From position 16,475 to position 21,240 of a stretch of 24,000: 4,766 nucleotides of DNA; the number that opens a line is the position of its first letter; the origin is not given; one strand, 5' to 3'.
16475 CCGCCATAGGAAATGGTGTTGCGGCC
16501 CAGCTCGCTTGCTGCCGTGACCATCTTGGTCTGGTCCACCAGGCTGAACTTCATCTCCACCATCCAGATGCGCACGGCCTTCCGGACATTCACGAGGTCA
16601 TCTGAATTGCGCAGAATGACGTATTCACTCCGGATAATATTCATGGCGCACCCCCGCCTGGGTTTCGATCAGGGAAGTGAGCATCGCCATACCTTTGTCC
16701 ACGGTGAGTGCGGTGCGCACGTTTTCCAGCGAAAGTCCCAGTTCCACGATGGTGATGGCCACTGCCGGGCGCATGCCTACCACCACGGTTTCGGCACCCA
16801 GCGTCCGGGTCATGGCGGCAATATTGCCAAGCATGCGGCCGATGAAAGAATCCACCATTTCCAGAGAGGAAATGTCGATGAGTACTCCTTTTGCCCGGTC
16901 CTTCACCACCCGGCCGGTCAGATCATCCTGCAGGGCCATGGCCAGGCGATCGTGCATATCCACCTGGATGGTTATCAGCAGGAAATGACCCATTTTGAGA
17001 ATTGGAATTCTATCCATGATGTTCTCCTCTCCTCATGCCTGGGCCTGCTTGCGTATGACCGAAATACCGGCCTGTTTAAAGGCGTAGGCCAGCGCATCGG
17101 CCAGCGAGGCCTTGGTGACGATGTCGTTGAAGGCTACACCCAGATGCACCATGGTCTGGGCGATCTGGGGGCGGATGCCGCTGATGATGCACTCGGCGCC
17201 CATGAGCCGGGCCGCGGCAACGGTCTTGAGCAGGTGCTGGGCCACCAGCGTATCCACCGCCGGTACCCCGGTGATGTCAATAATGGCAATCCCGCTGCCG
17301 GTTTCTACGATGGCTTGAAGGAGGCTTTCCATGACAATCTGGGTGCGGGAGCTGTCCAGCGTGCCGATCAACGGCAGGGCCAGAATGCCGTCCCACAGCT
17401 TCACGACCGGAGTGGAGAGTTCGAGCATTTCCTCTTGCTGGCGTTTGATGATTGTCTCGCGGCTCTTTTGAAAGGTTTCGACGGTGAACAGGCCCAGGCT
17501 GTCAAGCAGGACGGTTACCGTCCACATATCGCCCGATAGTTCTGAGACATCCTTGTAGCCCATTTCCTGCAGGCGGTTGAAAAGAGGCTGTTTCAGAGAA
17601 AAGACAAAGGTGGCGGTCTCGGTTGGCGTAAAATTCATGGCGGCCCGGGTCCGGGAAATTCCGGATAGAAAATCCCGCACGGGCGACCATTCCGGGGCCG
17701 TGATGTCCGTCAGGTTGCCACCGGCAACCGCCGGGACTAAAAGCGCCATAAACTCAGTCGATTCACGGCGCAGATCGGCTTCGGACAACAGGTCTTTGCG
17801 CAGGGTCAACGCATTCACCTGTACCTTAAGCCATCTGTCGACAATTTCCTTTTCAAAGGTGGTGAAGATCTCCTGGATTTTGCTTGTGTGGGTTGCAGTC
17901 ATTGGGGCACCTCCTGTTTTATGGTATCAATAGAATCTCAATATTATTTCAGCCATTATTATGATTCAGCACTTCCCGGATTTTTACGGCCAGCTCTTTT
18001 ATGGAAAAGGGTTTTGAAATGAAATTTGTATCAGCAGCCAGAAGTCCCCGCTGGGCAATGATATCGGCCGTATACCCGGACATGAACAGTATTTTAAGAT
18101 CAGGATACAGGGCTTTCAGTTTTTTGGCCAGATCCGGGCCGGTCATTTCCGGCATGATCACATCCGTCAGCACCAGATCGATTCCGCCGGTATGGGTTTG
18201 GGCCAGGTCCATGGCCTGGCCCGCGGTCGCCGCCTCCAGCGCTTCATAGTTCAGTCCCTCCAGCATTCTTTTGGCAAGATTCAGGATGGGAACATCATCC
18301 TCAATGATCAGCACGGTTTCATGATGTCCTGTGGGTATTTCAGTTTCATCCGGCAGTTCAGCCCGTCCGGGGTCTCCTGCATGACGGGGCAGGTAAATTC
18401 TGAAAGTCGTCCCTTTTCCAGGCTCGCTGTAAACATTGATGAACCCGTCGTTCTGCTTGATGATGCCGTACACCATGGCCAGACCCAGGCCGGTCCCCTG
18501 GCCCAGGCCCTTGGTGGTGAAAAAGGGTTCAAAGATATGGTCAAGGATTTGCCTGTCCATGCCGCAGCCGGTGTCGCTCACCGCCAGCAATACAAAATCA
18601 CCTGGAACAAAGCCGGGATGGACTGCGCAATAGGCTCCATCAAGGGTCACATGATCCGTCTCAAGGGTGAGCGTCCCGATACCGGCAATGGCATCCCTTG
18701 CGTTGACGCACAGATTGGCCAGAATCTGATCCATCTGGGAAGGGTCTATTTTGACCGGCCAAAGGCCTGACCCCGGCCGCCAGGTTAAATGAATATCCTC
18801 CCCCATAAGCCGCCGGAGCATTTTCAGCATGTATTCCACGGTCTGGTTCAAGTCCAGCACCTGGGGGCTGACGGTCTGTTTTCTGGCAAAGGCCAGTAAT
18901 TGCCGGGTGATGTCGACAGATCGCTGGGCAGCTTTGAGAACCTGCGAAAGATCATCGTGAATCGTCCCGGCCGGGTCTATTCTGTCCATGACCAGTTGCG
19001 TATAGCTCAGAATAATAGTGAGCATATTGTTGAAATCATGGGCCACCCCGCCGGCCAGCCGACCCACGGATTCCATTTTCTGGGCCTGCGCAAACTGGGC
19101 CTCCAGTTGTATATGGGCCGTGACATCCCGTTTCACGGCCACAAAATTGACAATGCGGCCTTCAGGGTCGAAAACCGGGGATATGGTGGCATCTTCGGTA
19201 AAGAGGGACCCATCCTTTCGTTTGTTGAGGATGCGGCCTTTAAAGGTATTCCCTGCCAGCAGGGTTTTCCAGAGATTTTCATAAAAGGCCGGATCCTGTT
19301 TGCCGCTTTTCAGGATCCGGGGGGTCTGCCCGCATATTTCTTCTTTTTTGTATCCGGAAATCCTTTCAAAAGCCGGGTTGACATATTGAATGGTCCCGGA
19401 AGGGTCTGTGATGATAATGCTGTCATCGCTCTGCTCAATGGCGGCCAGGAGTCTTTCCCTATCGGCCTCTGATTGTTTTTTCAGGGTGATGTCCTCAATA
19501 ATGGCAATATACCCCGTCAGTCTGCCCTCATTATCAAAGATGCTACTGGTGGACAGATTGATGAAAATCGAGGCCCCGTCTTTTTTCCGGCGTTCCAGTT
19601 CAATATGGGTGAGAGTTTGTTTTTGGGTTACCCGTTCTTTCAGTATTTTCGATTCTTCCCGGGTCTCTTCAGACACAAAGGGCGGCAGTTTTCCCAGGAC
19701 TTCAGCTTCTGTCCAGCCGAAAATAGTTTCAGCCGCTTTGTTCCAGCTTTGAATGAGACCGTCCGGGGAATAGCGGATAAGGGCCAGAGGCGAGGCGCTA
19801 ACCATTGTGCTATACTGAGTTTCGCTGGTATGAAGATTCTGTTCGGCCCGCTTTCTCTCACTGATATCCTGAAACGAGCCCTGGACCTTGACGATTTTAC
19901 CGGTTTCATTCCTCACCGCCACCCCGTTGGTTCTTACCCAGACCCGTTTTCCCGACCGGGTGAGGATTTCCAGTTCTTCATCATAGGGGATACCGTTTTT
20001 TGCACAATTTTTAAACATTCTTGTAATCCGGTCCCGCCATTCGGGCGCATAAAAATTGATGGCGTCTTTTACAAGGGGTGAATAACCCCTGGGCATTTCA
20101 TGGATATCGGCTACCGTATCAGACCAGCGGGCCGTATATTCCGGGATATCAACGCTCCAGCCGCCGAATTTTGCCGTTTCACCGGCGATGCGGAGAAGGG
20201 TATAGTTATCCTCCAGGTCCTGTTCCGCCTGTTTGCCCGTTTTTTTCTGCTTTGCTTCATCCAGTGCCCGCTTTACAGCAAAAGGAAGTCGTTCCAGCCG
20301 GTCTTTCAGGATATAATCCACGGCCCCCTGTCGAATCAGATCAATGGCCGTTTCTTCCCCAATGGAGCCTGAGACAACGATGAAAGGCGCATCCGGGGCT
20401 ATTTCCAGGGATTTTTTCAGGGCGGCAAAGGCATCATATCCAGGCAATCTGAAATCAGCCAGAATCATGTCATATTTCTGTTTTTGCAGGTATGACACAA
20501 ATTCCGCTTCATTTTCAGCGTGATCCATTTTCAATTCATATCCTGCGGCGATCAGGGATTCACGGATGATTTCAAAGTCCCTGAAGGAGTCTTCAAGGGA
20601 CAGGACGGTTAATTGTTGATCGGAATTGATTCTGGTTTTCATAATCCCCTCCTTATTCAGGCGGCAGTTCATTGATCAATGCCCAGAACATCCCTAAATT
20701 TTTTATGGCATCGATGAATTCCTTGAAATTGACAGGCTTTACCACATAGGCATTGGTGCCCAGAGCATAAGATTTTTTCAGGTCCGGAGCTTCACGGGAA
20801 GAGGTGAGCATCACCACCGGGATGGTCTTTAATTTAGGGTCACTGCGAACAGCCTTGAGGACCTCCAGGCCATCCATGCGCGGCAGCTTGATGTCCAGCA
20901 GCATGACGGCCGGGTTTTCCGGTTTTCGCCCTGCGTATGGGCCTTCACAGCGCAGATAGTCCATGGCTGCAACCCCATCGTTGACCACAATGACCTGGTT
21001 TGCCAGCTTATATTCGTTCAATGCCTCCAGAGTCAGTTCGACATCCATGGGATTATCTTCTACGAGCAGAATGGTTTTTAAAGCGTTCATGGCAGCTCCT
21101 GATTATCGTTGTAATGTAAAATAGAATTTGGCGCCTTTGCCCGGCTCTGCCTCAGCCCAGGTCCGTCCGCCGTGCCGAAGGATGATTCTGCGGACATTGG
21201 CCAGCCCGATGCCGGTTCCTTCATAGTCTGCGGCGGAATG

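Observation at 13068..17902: Stressosome (RsbR-RsbS-RsbT) cassette wired to a sensor-less hybrid histidine kinase, with the RsbT fold present three times in a row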

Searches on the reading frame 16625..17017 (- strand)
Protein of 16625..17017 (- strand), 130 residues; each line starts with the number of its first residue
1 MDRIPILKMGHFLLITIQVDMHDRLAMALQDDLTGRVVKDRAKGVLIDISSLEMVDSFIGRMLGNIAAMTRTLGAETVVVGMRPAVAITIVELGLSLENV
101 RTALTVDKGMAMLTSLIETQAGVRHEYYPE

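Call 3: search_protein_families(library=pfam, proteins=[window:16625-17017:-], max_evalue=0.01)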
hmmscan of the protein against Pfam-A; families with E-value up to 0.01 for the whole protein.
window:16625-17017:- (130 aa): 2 families
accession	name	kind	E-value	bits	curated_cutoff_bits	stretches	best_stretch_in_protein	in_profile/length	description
PF01740.26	STAS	-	6.1e-10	39.3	22.6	1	10-107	8-104/106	STAS domain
PF13466.11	STAS_2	-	0.0041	17.7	29.2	1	26-95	12-79/80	STAS domain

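Call 4: search_protein_families(library=ncbifam, proteins=[window:16625-17017:-], max_evalue=0.01)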
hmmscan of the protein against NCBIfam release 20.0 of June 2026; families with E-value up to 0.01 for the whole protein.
window:16625-17017:- (130 aa): 3 families
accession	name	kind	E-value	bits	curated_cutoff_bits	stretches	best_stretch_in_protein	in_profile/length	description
NF052652.1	YtvA_fam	equivalog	1.1e-08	34.9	250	1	16-108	149-241/243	YtvA family blue-light photoreceptor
TIGR00377.1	ant_ant_sig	superfamily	0.00041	20.2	53.45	1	9-92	10-93/108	anti-sigma factor antagonist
TIGR02886.1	spore_II_AA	equivalog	0.0021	18.1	114.75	1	10-87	7-84/106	anti-sigma F factor antagonist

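Call 38: search_solved_structures(query=window:16625-17017:-, max_evalue=0.001, show_alignments=3)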
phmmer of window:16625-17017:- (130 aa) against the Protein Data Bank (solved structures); distinct sequences matched with E-value up to 0.001: 17.
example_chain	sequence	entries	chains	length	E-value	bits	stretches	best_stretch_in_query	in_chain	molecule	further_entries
6jhk_A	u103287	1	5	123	1.2e-29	106.4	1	3-113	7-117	RsbS negative regulator of sigma-B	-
6qcm_A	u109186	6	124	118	3e-28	102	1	4-113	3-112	RsbS protein | RsbT antagonist protein RsbS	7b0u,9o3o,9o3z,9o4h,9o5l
9o4r_a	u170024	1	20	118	8.6e-28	100.5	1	4-113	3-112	RsbT antagonist protein RsbS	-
2vy9_A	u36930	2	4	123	3.2e-23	85.8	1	2-117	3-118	ANTI-SIGMA-FACTOR ANTAGONIST | ANTI-SIGMA-FACTOR ANTAGONIST (STAS) DOMAIN PROTEIN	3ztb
3zxn_A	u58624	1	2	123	1.2e-22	84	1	2-117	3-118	ANTI-SIGMA-FACTOR ANTAGONIST (STAS) DOMAIN PROTEIN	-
7b0u_A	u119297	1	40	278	6e-13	52.7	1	23-116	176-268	RsbR protein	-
9o5l_A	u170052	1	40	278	6.1e-13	52.6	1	22-116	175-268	STAS domain-containing protein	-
9o3z_A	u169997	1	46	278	8.8e-13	52.1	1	23-116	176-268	RsbR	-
9o3o_A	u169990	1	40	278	9e-13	52.1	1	23-116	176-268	STAS domain-containing protein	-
9o4r_A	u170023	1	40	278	9.1e-13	52.1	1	23-116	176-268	RsbR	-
9o4h_A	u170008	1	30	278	1.1e-12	51.8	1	23-116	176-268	RsbR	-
6qcm_AB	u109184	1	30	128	1.2e-12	51.7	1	23-116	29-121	RsbR protein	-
6qcm_CB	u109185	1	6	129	1.2e-12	51.7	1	23-116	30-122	RsbR protein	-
6qcm_CD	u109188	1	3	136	1.4e-12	51.5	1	23-116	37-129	RsbR protein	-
7o0i_a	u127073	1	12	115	1.1e-09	42.1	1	4-110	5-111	RsbS, negative regulator of sigma-B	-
6qcm_AD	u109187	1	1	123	5.2e-06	30.3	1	23-98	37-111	RsbR protein,RsbR protein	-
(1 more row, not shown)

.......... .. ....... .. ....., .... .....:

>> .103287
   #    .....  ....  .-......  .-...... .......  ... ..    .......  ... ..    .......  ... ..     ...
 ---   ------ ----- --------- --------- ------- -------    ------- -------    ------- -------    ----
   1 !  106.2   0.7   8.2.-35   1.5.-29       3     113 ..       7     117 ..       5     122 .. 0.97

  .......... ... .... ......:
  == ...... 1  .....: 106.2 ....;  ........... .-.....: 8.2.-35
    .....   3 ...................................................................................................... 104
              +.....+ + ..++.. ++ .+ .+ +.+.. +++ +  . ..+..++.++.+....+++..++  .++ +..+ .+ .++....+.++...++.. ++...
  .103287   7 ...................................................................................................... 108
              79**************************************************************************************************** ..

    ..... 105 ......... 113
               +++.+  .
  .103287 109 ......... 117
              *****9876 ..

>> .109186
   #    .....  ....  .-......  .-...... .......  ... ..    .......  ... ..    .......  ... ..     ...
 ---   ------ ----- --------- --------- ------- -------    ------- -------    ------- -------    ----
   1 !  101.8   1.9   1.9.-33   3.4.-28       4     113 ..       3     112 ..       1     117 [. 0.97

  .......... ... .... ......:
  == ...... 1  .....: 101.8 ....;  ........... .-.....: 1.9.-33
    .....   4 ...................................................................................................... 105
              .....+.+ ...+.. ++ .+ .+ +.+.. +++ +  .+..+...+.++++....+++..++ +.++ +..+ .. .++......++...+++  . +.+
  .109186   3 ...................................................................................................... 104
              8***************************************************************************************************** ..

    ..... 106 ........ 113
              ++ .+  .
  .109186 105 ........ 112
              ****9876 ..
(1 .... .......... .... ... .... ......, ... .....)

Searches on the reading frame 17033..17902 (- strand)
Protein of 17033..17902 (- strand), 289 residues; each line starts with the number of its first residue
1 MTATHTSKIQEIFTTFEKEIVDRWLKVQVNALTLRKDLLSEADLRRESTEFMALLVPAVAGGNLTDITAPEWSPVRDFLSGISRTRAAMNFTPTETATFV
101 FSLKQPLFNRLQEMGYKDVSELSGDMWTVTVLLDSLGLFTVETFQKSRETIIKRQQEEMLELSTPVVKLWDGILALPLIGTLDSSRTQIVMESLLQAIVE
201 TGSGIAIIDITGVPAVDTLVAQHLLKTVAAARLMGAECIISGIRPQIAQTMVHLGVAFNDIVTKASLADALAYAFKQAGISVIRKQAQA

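Call 3: search_protein_families(library=pfam, proteins=[window:17033-17902:-], max_evalue=0.01)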
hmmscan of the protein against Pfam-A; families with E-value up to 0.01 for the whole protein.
window:17033-17902:- (289 aa): 2 families
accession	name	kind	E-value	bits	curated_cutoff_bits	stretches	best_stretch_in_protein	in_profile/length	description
PF14361.12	RsbRD_N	-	6.3e-28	98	24.3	1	9-112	1-104/104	RsbT co-antagonist protein rsbRD N-terminal domain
PF01740.26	STAS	-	1.1e-13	51.2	22.6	1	167-269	4-105/106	STAS domain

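Call 4: search_protein_families(library=ncbifam, proteins=[window:17033-17902:-], max_evalue=0.01)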
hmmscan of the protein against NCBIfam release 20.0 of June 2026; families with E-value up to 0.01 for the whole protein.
window:17033-17902:- (289 aa): 1 family
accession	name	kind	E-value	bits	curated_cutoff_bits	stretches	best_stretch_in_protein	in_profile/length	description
NF052652.1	YtvA_fam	equivalog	2.8e-23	82.7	250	1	143-271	115-243/243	YtvA family blue-light photoreceptor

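Call 37: search_solved_structures(query=window:17033-17902:-, max_evalue=0.001, show_alignments=3)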
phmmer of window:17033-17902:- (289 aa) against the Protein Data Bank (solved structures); distinct sequences matched with E-value up to 0.001: 18.
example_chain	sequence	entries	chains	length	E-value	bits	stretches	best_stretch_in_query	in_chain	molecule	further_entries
7o0i_B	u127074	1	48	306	3.2e-35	125.4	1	119-282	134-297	Anti-anti-sigma factor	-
7b0u_A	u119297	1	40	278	3.5e-31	112.2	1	13-284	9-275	RsbR protein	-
9o3o_A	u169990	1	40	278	7.1e-31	111.2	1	15-284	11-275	STAS domain-containing protein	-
9o4r_A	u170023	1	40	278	7.2e-31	111.1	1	15-284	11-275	RsbR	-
9o5l_A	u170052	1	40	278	9.7e-31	110.7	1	15-284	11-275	STAS domain-containing protein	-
9o3z_A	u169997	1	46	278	3.5e-30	108.9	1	15-284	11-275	RsbR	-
9o4h_A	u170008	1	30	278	4.8e-30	108.4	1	15-284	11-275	RsbR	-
6qcm_CD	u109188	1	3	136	2e-28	103.1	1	152-272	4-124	RsbR protein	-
6qcm_CB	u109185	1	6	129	7.5e-28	101.2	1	159-272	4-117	RsbR protein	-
6qcm_AB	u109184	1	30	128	1e-27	100.8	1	159-272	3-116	RsbR protein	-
6qcm_AD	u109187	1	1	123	9.6e-22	81.2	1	152-248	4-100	RsbR protein,RsbR protein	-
2mwg_A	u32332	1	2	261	9.6e-16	61.6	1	134-271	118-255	Blue-light photoreceptor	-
6jhk_A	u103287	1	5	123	2.2e-15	60.4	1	163-272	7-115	RsbS negative regulator of sigma-B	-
6qcm_A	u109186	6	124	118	3.5e-13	53.2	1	164-272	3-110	RsbS protein | RsbT antagonist protein RsbS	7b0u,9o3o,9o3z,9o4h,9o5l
9o4r_a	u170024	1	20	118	5.2e-13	52.6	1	164-272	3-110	RsbT antagonist protein RsbS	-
7o0i_a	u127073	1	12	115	2.2e-05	27.6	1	165-269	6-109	RsbS, negative regulator of sigma-B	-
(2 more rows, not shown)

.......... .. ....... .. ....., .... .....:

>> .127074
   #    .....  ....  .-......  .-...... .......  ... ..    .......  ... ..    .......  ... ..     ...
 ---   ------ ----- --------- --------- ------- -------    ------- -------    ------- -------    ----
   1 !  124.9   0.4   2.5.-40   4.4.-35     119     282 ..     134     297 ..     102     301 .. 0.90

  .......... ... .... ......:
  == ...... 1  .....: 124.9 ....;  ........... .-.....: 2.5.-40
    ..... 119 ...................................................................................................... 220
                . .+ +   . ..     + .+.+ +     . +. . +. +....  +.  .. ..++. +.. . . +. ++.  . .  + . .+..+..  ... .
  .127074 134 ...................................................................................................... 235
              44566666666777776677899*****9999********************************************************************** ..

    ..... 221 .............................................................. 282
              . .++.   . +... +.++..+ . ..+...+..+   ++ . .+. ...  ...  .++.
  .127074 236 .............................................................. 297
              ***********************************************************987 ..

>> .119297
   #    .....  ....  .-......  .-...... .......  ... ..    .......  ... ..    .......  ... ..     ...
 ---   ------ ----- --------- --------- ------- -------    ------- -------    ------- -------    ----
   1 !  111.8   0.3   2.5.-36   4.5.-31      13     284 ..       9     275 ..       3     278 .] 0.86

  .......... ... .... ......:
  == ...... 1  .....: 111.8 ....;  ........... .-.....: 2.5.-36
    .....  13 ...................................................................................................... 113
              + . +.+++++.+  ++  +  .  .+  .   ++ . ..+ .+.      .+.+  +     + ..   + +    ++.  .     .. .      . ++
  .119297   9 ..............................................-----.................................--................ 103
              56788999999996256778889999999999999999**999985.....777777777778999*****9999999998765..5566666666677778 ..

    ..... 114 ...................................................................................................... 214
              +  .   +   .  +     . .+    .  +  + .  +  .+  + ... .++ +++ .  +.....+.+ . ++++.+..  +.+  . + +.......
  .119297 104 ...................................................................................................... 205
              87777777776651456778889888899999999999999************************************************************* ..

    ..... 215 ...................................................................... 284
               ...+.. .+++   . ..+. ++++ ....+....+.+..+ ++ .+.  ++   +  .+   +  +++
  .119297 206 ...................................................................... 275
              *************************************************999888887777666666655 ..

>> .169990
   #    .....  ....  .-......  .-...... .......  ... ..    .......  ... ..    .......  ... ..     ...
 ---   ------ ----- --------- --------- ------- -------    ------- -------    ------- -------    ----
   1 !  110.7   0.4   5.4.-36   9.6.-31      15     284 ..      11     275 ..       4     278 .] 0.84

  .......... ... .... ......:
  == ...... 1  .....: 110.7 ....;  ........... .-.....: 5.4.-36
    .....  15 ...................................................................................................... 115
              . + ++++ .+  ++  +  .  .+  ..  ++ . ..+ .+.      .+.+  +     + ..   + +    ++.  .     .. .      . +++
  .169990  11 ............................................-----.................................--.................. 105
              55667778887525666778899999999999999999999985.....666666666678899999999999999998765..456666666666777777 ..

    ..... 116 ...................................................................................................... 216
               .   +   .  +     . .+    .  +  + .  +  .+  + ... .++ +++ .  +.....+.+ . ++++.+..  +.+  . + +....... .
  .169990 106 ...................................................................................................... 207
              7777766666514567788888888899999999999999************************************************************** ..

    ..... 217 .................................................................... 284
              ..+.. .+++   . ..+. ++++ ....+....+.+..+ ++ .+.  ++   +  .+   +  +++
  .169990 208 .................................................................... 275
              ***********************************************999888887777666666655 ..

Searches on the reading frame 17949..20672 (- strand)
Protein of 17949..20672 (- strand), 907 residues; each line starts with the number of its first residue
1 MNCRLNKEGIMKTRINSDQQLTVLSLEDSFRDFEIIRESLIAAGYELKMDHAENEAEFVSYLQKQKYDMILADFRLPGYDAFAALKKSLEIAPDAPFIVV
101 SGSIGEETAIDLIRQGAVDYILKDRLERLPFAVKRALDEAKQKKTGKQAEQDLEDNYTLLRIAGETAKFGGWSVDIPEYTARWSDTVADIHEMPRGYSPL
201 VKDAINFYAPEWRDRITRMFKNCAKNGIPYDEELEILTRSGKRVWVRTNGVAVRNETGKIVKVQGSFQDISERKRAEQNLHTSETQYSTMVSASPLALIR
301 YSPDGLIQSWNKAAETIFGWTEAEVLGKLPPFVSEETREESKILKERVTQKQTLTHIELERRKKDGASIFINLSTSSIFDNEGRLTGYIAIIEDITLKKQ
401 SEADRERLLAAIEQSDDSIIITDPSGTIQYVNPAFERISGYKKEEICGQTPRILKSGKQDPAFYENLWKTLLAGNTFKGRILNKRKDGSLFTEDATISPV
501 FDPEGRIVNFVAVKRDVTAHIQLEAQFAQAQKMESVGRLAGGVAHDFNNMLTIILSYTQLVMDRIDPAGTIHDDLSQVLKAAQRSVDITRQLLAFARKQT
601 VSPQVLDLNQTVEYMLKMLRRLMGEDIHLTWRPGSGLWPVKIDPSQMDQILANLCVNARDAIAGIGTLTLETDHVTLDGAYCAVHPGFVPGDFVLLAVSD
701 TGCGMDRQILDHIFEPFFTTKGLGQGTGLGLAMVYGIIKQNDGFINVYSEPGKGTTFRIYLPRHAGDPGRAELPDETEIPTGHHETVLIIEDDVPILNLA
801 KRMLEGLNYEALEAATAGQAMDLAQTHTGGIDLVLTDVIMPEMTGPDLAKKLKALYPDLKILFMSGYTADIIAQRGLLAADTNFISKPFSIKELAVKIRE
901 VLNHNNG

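Call 3: search_protein_families(library=pfam, proteins=[window:17949-20672:-], max_evalue=0.01)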
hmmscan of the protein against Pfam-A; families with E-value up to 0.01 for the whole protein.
window:17949-20672:- (907 aa): 9 families
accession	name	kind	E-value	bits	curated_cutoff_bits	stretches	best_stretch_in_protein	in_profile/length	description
PF13426.13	PAS_9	-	2.2e-39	134.3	27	3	416-519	1-103/103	PAS domain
PF00989.32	PAS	-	7.5e-38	129.5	22.6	2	407-517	2-113/113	PAS fold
PF00072.30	Response_reg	-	5.6e-35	120.3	30.2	2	787-898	1-110/111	Response regulator receiver domain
PF08448.16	PAS_4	-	7.2e-30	103.9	23.1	3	413-519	2-107/110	PAS fold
PF08447.18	PAS_3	-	1.7e-29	102.4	25.6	3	201-265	23-87/89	PAS fold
PF02518.31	HATPase_c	-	5.6e-22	78.7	26.4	1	643-763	2-109/111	Histidine kinase-, DNA gyrase B-, and HSP90-like ATPase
PF13188.13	PAS_8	-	3.7e-14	52.4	21.8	2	406-454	1-50/65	PAS domain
PF00512.31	HisKA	-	1.3e-06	28.8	26.9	1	537-599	3-64/66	His Kinase A (phospho-acceptor) domain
PF24820.1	Diguanyl_cycl_sensor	-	0.0085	16.5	28.1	0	297-384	8-102/109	Diguanylate cyclase-like sensor domain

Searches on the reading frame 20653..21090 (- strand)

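Call 39: search_protein_families(library=pfam, proteins=[window:20653-21090:-], max_evalue=0.001)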
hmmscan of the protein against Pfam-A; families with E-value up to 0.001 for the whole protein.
window:20653-21090:- (145 aa): 1 family
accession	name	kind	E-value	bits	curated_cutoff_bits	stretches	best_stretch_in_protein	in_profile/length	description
PF00072.30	Response_reg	-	1.5e-19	70.6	30.2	1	7-130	1-111/111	Response regulator receiver domain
